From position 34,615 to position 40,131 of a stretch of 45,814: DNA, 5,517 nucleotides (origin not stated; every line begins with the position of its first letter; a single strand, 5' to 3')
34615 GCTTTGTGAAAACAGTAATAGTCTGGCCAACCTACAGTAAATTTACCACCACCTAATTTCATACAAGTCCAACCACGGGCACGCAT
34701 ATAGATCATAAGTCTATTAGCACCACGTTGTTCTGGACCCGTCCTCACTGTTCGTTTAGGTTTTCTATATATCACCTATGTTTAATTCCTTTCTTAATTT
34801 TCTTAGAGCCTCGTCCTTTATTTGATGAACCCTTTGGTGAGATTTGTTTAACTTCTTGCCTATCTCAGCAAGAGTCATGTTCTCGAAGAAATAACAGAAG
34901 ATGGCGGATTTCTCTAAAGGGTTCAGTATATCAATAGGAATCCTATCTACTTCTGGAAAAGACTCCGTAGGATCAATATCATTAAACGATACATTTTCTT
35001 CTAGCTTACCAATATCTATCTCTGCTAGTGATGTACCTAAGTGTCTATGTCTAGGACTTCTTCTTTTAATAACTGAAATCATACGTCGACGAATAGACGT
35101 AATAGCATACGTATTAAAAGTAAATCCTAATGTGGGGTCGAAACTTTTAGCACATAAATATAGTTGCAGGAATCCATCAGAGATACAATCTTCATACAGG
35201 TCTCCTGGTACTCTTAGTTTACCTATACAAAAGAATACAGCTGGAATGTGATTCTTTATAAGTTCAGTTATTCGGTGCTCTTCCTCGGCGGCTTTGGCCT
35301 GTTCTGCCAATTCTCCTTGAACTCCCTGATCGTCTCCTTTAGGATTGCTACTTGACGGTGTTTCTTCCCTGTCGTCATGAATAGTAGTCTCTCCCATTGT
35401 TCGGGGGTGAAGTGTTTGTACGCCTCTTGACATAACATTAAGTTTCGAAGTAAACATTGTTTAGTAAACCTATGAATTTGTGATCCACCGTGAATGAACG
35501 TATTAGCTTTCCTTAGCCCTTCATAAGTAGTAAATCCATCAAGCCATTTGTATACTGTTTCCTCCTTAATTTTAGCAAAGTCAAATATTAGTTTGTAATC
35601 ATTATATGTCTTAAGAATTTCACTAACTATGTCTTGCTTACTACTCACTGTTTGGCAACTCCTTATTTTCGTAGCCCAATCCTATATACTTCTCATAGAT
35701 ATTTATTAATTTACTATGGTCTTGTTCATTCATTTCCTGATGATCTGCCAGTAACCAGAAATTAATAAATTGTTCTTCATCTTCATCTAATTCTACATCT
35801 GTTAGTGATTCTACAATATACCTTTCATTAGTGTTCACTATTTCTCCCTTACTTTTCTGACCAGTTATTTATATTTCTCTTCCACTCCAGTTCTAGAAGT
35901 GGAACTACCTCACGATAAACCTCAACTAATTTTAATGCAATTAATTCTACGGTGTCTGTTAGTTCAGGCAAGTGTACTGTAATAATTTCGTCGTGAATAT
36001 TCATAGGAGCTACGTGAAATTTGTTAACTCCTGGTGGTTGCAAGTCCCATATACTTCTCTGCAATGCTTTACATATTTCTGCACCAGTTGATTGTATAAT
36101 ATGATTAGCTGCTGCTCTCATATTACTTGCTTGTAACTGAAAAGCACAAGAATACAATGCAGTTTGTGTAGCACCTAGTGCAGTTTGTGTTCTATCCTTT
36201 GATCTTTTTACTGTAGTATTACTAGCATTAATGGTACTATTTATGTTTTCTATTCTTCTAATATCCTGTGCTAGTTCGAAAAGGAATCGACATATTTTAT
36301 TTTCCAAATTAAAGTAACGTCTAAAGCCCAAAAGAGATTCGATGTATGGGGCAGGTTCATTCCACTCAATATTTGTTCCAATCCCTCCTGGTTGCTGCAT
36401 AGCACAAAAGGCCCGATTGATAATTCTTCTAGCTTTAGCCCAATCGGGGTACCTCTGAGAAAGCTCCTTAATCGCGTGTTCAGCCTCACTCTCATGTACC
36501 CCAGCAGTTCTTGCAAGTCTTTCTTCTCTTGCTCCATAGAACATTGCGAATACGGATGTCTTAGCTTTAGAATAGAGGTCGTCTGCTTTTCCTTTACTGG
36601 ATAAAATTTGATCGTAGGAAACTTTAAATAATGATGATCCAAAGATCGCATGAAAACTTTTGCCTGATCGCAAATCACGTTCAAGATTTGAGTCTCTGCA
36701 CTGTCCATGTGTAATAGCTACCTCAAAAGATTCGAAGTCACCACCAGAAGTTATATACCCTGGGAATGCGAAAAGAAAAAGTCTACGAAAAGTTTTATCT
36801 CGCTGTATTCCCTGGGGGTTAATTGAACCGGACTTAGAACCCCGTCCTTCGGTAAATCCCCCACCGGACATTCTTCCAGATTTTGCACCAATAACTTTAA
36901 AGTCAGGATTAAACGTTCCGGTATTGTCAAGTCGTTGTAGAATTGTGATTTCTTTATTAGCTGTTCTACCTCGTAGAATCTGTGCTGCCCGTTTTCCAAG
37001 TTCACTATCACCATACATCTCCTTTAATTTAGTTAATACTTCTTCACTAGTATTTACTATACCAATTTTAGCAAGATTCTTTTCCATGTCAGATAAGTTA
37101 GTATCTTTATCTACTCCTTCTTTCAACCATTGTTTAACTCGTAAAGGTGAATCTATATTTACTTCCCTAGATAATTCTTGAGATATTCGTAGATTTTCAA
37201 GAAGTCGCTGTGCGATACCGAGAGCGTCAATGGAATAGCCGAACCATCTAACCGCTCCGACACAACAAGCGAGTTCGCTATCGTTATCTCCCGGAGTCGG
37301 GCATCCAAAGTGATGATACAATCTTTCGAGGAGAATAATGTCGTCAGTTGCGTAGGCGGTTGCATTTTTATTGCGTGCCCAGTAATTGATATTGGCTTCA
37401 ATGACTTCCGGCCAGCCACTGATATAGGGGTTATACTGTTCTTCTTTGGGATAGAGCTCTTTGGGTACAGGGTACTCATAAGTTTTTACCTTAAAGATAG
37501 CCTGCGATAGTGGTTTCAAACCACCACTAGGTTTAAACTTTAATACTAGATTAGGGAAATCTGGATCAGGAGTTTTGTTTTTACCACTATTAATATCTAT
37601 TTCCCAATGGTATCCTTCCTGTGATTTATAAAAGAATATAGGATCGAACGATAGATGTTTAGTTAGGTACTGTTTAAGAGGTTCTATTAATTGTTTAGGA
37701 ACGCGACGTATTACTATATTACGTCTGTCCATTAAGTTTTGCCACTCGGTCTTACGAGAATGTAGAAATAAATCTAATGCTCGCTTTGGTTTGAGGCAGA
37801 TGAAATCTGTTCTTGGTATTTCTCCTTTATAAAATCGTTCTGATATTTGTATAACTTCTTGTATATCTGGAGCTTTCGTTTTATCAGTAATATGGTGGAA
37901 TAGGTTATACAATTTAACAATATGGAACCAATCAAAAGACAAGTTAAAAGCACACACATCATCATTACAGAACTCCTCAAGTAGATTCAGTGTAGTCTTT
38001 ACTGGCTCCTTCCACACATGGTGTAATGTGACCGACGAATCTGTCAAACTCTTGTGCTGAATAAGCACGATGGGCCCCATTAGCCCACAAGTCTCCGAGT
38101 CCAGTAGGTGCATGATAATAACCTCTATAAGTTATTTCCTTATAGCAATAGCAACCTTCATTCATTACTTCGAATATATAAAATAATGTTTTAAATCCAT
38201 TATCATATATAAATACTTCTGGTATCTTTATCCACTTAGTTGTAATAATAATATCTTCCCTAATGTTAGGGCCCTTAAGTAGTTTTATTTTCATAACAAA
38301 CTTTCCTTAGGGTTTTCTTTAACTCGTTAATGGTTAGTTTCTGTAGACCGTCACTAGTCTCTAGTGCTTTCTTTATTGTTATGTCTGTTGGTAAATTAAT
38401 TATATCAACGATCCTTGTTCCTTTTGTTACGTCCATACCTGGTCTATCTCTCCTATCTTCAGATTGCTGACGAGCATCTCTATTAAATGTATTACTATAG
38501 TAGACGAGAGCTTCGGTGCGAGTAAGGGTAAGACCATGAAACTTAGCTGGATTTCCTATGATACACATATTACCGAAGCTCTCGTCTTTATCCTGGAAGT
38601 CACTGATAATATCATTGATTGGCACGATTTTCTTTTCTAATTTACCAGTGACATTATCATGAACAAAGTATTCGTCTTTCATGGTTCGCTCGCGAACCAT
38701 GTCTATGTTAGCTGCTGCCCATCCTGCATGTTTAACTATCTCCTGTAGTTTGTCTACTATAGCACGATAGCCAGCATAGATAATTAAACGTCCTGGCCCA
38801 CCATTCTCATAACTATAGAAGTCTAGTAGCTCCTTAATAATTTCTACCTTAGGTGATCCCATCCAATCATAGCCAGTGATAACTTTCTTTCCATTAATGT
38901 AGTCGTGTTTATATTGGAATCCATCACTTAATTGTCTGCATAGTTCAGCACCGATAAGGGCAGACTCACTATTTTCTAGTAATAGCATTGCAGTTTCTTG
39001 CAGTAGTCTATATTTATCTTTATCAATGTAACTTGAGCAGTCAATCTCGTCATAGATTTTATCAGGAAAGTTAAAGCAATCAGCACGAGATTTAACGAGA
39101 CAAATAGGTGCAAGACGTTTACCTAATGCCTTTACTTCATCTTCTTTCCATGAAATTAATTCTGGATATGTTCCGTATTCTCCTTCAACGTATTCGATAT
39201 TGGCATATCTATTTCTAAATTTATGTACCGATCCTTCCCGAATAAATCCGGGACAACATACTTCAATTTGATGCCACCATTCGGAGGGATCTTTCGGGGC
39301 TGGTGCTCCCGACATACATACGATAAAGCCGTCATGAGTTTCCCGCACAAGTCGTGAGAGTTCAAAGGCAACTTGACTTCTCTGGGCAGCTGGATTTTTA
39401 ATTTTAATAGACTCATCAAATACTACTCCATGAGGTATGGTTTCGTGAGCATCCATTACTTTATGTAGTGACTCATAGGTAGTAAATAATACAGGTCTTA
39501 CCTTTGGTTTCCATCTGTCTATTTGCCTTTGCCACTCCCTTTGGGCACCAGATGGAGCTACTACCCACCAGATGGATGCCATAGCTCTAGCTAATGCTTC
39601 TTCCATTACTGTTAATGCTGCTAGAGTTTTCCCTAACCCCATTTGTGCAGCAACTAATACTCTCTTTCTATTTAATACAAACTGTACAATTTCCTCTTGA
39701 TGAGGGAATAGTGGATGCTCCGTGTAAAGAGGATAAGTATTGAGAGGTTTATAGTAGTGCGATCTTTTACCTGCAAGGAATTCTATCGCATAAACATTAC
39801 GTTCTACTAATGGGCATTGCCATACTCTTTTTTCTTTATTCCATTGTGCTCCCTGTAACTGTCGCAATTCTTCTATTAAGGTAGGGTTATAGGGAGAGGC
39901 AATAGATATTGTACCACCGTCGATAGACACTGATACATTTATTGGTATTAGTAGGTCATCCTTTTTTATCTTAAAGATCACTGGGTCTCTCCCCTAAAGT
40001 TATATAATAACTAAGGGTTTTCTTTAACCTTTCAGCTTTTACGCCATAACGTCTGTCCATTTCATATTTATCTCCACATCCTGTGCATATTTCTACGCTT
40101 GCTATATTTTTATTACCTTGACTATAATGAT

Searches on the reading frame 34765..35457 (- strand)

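Call 25: search_protein_families(library=pfam, proteins=[window:34765-35457:-], max_evalue=0.01)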
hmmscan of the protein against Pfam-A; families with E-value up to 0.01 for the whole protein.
window:34765-35457:- (230 aa): 2 families
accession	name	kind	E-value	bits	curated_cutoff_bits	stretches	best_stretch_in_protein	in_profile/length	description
PF04545.22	Sigma70_r4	-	8.5e-14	51.2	24.1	1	176-223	3-50/50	Sigma-70, region 4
PF04542.20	Sigma70_r2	-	5.6e-11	42.5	24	1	66-134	1-69/71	Sigma-70 region 2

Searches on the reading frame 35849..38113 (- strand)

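Call 25: search_protein_families(library=pfam, proteins=[window:35849-38113:-], max_evalue=0.01)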
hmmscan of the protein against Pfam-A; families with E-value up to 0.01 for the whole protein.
window:35849-38113:- (754 aa): 1 family
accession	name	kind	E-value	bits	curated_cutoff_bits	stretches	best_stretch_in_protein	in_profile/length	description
PF00476.26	DNA_pol_A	-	2.2e-22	80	34.3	1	310-730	22-357/381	DNA polymerase family A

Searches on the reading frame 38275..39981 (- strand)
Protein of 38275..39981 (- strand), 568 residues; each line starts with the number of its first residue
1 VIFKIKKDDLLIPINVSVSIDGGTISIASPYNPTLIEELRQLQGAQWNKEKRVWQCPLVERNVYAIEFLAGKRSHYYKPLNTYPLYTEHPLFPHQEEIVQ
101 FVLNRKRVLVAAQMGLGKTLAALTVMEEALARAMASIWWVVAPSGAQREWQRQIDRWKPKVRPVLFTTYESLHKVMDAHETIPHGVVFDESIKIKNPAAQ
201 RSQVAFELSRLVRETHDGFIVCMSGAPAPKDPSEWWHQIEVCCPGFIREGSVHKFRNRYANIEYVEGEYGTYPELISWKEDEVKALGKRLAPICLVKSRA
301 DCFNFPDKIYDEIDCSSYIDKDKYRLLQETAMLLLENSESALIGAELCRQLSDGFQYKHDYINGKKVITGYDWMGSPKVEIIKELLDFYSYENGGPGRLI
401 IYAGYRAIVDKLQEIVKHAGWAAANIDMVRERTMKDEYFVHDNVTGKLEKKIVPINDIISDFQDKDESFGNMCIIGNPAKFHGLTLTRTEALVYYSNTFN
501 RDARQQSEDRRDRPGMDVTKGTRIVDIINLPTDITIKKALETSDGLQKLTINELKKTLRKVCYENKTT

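Call 25: search_protein_families(library=pfam, proteins=[window:38275-39981:-], max_evalue=0.01)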
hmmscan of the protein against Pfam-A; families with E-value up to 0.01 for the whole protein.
window:38275-39981:- (568 aa): 3 families
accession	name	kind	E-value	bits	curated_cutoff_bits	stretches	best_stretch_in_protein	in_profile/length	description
PF00176.29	SNF2-rel_dom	-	8.5e-14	51.8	24.9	2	163-337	105-263/290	SNF2-related domain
PF00270.35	DEAD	-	3e-06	27.5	26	1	93-131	2-40/167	DEAD/DEAH box helicase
PF04851.21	ResIII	-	0.0047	17.3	22.5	0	90-144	3-62/164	Type III restriction enzyme, res subunit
